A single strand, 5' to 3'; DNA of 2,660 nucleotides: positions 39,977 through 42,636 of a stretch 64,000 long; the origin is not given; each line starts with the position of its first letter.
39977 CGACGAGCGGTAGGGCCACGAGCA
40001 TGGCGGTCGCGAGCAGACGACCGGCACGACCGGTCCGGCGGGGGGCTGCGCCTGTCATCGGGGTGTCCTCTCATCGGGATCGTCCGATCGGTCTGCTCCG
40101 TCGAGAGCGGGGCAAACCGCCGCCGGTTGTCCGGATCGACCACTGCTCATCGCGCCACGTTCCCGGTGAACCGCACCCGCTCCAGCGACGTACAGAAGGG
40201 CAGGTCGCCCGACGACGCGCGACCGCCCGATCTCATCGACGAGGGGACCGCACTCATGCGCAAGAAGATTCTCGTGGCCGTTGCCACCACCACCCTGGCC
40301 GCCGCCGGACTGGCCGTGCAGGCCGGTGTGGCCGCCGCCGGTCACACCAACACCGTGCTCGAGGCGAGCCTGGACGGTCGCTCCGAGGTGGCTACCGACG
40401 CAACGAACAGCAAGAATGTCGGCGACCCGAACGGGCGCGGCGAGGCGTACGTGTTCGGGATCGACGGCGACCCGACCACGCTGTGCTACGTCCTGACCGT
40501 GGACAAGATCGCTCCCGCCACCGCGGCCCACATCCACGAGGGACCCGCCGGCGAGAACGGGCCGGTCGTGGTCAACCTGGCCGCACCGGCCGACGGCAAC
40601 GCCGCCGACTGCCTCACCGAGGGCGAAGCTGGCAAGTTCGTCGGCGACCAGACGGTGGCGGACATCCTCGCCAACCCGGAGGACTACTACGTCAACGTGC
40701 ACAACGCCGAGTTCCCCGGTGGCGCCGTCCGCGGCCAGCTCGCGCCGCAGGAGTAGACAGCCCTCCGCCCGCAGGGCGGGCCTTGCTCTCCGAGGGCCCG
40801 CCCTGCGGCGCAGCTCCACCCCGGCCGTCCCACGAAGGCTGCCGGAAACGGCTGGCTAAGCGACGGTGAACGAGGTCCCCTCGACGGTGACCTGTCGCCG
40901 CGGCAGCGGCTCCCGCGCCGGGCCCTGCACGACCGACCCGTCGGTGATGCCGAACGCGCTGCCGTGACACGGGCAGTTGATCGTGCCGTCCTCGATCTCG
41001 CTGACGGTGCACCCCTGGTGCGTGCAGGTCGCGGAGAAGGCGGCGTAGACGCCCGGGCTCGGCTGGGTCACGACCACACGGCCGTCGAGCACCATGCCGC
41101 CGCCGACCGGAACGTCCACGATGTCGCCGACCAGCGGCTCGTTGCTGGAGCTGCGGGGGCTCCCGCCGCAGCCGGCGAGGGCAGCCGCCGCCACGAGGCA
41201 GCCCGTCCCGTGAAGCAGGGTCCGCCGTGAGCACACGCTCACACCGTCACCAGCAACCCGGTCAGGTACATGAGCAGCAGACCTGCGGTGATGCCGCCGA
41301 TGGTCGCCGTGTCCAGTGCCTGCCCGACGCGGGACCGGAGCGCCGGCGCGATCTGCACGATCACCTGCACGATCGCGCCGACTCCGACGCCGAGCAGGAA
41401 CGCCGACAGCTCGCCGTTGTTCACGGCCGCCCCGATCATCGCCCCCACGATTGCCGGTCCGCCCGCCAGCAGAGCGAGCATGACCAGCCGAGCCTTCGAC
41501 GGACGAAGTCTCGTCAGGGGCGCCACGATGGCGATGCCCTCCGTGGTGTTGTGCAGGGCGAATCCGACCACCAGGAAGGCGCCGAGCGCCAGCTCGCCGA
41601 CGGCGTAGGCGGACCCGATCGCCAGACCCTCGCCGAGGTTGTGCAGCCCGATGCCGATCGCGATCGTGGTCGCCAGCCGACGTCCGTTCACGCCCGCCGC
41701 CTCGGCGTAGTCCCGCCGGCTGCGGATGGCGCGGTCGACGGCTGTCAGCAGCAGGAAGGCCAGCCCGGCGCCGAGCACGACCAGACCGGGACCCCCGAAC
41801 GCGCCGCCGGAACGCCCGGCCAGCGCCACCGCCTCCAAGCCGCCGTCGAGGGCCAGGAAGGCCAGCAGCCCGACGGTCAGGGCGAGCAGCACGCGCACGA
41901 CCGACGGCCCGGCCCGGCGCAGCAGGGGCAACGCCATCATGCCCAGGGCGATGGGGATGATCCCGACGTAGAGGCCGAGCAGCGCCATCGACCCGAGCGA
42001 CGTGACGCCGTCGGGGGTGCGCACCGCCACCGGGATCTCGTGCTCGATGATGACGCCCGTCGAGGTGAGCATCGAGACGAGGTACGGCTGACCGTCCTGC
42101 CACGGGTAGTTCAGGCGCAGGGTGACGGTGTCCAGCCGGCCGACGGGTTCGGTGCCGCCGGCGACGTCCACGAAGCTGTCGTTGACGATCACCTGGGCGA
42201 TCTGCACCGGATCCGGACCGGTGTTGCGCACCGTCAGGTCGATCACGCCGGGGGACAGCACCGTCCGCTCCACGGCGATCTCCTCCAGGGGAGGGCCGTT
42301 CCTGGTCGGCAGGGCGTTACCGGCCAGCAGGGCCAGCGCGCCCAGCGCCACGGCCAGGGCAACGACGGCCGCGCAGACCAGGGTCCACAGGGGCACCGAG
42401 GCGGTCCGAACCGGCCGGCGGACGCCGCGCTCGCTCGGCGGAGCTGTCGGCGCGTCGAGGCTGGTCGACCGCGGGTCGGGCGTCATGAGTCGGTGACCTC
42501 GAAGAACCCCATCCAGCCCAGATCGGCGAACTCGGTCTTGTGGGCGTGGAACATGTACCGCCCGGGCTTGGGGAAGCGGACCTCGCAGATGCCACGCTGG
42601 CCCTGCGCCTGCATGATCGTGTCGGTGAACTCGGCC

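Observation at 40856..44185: SDIMO operon extended by translationally coupled hypothetical protein, multicopper oxidase, ZIP permease and Rieske lipoprotein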

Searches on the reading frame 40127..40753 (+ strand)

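Call 50: search_protein_families(library=ncbifam, proteins=[window:40127-40753:+], max_evalue=0.00001)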
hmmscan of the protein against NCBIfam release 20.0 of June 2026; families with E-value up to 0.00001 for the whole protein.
window:40127-40753:+ (209 aa): 0 families

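Call 84: search_protein_families(library=pfam, proteins=[window:40127-40753:+], max_evalue=0.001)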
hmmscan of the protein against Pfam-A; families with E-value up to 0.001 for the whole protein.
window:40127-40753:+ (209 aa): 1 family
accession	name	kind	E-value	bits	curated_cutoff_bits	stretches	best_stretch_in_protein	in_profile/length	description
PF07452.17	CHRD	-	7.1e-25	88.6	24.1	1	79-205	2-117/117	CHRD domain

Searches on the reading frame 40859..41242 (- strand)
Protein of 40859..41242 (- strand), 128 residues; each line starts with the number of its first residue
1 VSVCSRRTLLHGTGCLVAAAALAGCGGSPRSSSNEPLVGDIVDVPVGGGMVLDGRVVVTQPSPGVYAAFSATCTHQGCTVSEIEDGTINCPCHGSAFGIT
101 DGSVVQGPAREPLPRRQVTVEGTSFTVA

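Call 5: search_protein_families(library=pfam, proteins=[window:40859-41242:-], max_evalue=0.01)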
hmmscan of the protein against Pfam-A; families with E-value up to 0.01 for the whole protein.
window:40859-41242:- (128 aa): 1 family
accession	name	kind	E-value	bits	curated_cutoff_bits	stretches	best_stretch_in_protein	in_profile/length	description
PF00355.32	Rieske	-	1.5e-13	50.9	20.3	1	51-114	21-85/88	Rieske [2Fe-2S] domain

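Call 6: search_protein_families(library=ncbifam, proteins=[window:40859-41242:-], max_evalue=0.01)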
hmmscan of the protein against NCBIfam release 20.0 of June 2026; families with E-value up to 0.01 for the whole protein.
window:40859-41242:- (128 aa): 12 families
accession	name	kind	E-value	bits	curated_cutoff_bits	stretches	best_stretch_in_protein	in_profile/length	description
NF050121.1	bc1_QcrA_actin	exception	1.1e-13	51.4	275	1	66-128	240-305/319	cytochrome bc1 complex Rieske iron-sulfur subunit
NF045928.1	Cytb6fFeSPetC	equivalog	1.8e-11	43.8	250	1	67-123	102-158/179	cytochrome b6-f complex iron-sulfur subunit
NF010001.0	PRK13474.1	subfamily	3.3e-11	42.8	154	1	69-125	103-159/178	cytochrome b6-f complex iron-sulfur subunit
NF007422.0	PRK09965.1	equivalog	9.9e-11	41.6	113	1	38-126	6-97/106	bifunctional 3-phenylpropionate/cinnamic acid dioxygenase ferredoxin subunit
TIGR02694.1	arsenite_ox_S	equivalog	3.4e-09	36.7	95.65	1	67-123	52-110/129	arsenate reductase (azurin) small subunit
TIGR01416.1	Rieske_proteo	equivalog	2.3e-07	31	97.4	1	66-114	109-161/176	ubiquinol-cytochrome c reductase iron-sulfur subunit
NF042948.2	3PPDioc_HcaC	equivalog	3.4e-07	30.5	150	1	61-125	31-98/105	3-phenylpropionate/cinnamic acid dioxygenase ferredoxin subunit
NF041174.1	SDX_Thmprot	equivalog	1.2e-06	28.7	170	1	53-112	23-84/109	sulredoxin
NF041683.1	ant_diox_AndAb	equivalog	3.9e-05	23.8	150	1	53-121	23-92/100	anthranilate 1,2-dioxygenase ferredoxin subunit AndAb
TIGR02377.1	MocE_fam_FeS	subfamily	0.0046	17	136.15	1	66-120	36-92/101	MocE family 2Fe-2S type ferredoxin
TIGR03171.1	soxL2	equivalog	0.005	15.9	582.1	0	87-115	232-261/321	Rieske iron-sulfur protein SoxL2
NF042946.1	3PPDioc_HcaE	equivalog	0.0071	15.4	830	1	52-109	61-119/450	3-phenylpropionate/cinnamic acid dioxygenase subunit alpha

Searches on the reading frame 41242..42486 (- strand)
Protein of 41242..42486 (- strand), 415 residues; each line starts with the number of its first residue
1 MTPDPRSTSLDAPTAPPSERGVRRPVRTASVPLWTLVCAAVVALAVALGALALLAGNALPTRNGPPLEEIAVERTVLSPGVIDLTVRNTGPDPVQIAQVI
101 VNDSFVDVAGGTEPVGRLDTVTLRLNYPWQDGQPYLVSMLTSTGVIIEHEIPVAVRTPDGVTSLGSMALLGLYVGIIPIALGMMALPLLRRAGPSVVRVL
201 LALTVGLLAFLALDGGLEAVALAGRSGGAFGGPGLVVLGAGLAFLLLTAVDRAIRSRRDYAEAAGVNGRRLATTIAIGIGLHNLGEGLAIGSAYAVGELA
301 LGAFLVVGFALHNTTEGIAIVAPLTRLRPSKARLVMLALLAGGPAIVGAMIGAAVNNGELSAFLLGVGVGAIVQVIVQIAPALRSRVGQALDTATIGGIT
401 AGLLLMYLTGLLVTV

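Call 5: search_protein_families(library=pfam, proteins=[window:41242-42486:-], max_evalue=0.01)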
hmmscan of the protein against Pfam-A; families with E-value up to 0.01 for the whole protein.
window:41242-42486:- (415 aa): 1 family
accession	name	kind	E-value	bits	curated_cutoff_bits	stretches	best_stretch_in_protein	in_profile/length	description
PF02535.28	Zip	-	1.8e-07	31.1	35.1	1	270-361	176-264/323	ZIP Zinc transporter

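Call 6: search_protein_families(library=ncbifam, proteins=[window:41242-42486:-], max_evalue=0.01)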
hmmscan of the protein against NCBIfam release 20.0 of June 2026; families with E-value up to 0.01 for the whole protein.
window:41242-42486:- (415 aa): 1 family
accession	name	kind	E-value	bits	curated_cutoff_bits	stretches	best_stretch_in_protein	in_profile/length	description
NF003243.0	PRK04201.1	equivalog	3.1e-12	46.3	252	1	269-412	120-264/266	zinc transporter ZupT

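Call 25: search_solved_structures(query=window:41242-42486:-, max_evalue=0.01, show_alignments=1)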
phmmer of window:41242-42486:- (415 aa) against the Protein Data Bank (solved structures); distinct sequences matched with E-value up to 0.01: 5.
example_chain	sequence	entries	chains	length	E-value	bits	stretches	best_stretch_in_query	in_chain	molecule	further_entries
5tsa_A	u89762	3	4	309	1.2e-09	41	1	165-408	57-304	Membrane protein | Putative membrane protein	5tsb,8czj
8ght_A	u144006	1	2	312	1.5e-09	40.8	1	165-408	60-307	Putative membrane protein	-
7z6m_A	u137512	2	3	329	3.6e-09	39.5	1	167-408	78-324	Putative membrane protein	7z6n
8j1m_A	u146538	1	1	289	3.8e-09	39.4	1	167-408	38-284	Putative membrane protein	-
6pgi_A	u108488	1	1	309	3.6e-08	36.2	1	165-408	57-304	BbZIP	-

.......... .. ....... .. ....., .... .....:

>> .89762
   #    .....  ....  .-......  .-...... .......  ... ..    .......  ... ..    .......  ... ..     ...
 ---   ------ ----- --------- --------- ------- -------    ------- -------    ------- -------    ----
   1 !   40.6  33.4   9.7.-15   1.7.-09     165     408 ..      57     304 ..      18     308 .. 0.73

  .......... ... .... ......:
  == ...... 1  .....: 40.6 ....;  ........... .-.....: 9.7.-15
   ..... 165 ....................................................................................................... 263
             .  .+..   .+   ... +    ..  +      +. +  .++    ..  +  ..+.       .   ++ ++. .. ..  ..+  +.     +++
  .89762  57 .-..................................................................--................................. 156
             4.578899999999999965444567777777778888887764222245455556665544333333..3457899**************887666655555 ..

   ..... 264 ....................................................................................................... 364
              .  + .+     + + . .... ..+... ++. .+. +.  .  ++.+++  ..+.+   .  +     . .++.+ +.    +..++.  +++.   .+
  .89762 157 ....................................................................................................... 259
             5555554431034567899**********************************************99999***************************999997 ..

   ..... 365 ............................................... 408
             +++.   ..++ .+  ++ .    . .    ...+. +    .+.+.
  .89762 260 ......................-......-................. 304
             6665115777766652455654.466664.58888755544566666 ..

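Call 32: find_homologous_proteins(query=window:41242-42486:-, max_evalue=0.00001)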
Query window:41242-42486:- (415 aa): 7988 proteins with E <= 0.00001 among 8000 candidates; the best 120 are listed.
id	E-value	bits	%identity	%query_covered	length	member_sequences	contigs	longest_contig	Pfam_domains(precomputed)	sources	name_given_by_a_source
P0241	9.8e-249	843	100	100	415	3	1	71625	PF02535.29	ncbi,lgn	-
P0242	2.3e-229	779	91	97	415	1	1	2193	PF02535.29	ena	-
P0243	1.1e-206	705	89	93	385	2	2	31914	PF02535.29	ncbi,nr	ncbi:MAG: ZIP family metal transporter [Actinobacteria bacterium]|nr:ZIP family metal transporter [A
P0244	1.1e-184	632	77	100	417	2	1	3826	PF02535.29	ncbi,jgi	-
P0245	1.1e-181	622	77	100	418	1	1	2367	PF02535.29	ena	-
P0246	5.8e-175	600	78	93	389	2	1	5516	PF02535.29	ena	-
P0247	6.7e-175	600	73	100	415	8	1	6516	PF02535.29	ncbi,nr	ncbi:MAG: ZIP family metal transporter [Actinomycetota bacterium]|nr:ZIP family metal transporter [A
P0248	9.9e-175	599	80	86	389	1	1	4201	PF02535.29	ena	-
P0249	6.6e-173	593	74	99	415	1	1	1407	PF02535.29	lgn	-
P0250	7.1e-173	593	71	100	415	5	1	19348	PF02535.29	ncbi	-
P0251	4.7e-170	584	71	100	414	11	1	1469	PF02535.29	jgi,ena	-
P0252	6.8e-170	584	76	86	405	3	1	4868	PF02535.29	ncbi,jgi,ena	-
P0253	1.6e-169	582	73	97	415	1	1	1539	PF02535.29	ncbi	-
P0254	9.1e-168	577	75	93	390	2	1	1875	PF02535.29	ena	-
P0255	9.3e-167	573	75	94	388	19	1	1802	PF02535.29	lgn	-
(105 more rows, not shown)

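Call 49: predict_structure(alignment_id=A2)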
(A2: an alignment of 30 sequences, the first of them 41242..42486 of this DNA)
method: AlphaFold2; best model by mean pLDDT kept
length: 415 residues; sequences in the alignment: 30
mean_pLDDT: 71.9   pTM: 0.59
mean pLDDT of the five models: 71.9, 66.3, 63.6, 57.4, 46.7
residues with pLDDT >= 90: 34; 70-90: 212; 50-70: 119; < 50: 50
segments of 3 or more residues with pLDDT < 50: 1-32, 56-61, 258-266
pLDDT, mean of each block of 10 residues (from residue 1): 35 38 40 58 71 51 68 85 87 89 89 82 92 91 89 74 60 64 68 78 85 82 64 80 84 62 52 78 79 58 66 65 62 77 79 69 83 84 67 84 81 63
secondary structure, 60 per line:
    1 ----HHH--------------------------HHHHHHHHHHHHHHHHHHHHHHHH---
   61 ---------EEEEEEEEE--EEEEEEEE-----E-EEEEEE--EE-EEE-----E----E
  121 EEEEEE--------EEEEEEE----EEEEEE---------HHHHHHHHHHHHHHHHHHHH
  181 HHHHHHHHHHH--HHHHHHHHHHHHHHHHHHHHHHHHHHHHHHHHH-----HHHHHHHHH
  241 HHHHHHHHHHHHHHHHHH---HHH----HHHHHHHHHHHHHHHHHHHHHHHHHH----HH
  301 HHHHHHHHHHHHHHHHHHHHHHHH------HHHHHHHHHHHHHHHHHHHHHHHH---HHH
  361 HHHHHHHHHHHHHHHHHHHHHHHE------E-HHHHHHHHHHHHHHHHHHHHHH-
elements in order: H34-57 E70-78 E81-88 E96-101 E107-109 E120-126 E135-141 E146-151 H161-191 H194-226 H232-258 H269-294 H299-324 H331-354 H358-383 H393-414

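Call 60: find_encoding_contigs(protein=P0241, flank=2000, max_places=3)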
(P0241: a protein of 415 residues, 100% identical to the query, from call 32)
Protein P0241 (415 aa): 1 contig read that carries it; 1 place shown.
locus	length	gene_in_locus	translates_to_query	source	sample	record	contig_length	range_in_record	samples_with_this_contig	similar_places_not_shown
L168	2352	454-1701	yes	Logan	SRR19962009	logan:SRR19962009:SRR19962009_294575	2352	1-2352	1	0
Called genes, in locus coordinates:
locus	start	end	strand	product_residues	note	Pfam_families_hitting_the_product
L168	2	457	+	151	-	?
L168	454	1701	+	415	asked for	PF02535:Zip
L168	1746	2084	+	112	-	PF00355:Rieske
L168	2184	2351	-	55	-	?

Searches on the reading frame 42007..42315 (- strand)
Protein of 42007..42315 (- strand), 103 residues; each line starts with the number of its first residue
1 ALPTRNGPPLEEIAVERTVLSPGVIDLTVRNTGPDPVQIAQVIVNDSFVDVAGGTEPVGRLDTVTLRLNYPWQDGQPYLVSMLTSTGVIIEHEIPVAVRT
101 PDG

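Call 83: search_protein_representatives(protein=window:42007-42315:-)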
Query: 103 residues. Proteins with E-value up to 0.001 (for the whole library): 544; up to 1e-10: 231; up to 1e-30: 13. The best 150 are listed.
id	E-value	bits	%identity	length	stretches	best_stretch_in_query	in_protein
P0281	5.0e-43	161.8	74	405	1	2-101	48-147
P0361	7.6e-43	161.3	73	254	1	2-103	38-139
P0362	4.7e-42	158.7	73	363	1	2-101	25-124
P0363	1.8e-37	144.0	67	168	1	1-102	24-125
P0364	3.8e-36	139.7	72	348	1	10-102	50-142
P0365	4.9e-36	139.4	62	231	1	2-102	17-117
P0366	4.0e-35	136.4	62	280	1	2-102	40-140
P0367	1.7e-33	131.3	62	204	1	2-103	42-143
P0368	3.0e-32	127.2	61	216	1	3-102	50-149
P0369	3.3e-32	127.1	58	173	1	2-101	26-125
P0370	1.1e-31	125.5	59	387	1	1-101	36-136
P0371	1.3e-31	125.2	57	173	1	3-102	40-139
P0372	1.3e-31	125.2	62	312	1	3-98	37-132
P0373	1.2e-30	122.0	57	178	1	3-102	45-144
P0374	2.4e-30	121.1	59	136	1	3-102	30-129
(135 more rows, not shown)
